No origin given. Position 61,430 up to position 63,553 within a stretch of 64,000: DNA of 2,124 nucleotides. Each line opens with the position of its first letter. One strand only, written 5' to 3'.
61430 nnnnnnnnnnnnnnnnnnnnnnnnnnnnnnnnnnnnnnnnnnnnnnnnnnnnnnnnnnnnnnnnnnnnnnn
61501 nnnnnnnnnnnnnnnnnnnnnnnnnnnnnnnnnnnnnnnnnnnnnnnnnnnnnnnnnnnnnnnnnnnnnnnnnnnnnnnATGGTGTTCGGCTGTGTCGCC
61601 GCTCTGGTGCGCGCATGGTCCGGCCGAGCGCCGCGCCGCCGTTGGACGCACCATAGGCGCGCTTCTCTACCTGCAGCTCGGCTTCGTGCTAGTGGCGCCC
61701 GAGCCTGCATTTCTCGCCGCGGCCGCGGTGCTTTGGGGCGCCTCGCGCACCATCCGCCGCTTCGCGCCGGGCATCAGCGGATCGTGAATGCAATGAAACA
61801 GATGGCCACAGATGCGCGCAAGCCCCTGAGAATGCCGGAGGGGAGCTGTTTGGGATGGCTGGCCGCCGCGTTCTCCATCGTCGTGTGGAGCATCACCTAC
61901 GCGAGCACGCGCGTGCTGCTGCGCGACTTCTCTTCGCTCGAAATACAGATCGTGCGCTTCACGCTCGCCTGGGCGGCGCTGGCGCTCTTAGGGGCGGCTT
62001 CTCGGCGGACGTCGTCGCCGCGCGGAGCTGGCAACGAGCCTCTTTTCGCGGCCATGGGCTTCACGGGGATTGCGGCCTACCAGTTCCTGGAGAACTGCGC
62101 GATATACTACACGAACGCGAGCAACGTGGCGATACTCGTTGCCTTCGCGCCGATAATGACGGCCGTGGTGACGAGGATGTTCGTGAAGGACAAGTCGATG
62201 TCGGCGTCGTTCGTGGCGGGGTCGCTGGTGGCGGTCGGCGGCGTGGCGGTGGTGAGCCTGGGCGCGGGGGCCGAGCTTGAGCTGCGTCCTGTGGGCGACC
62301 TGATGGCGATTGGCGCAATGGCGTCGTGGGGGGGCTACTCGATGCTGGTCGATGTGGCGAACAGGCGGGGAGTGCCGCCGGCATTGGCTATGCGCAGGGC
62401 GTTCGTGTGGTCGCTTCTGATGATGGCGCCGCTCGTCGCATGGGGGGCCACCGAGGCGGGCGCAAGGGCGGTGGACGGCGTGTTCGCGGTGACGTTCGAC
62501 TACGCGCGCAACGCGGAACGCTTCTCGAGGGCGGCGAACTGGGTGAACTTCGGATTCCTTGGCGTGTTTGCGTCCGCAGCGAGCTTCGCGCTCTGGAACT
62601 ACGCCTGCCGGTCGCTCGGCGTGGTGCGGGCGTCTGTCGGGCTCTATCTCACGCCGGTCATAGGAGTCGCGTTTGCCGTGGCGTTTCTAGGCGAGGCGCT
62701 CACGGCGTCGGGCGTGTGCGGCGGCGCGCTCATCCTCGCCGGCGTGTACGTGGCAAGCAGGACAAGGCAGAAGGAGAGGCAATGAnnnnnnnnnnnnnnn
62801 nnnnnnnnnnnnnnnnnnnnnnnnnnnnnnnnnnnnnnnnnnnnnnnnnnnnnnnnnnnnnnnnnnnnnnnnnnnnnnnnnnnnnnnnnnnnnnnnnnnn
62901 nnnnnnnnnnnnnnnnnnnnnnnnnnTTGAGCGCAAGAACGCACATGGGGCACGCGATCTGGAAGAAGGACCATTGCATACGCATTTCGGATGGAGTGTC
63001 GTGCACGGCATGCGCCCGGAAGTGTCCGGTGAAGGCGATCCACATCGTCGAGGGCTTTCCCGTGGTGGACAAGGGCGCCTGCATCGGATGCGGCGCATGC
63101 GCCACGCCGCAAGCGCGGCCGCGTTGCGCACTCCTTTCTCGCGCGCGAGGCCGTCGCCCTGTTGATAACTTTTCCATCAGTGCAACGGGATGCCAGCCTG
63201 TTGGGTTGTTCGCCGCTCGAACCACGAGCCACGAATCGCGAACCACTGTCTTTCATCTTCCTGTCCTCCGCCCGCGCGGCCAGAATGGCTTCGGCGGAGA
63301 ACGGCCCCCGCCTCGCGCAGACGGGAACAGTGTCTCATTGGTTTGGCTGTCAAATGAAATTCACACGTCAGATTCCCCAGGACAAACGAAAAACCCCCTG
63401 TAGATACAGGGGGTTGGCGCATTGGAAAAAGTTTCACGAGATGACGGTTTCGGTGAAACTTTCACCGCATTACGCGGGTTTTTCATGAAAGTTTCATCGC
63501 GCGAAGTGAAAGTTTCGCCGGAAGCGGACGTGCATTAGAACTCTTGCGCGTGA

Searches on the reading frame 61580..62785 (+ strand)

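Call 18: search_protein_families(library=pfam, proteins=[window:61580-62785:+])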
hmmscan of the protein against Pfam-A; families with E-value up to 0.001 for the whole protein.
window:61580-62785:+ (401 aa): 1 family
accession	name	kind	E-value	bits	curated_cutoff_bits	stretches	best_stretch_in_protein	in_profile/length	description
PF00892.27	EamA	-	1e-29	104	28.2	2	239-393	3-134/135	EamA-like transporter family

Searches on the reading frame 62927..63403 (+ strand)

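Call 18: search_protein_families(library=pfam, proteins=[window:62927-63403:+])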
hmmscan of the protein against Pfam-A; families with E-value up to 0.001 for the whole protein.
window:62927-63403:+ (158 aa): 6 families
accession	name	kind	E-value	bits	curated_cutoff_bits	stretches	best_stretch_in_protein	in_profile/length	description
PF12837.12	Fer4_6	-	3.1e-06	27.3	25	1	44-60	1-17/24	4Fe-4S binding domain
PF00037.32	Fer4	-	3.7e-06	27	21.1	1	45-59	1-15/24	4Fe-4S binding domain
PF12797.12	Fer4_2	-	0.00024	21.3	24.5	1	44-59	2-17/22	4Fe-4S binding domain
PF13187.11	Fer4_9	-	0.00038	20.9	27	1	25-59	4-44/52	4Fe-4S dicluster domain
PF13237.11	Fer4_10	-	0.0006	20.1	25.5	0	24-59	10-49/53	4Fe-4S dicluster domain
PF12838.12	Fer4_7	-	0.00066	20.5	27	0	25-60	4-46/52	4Fe-4S dicluster domain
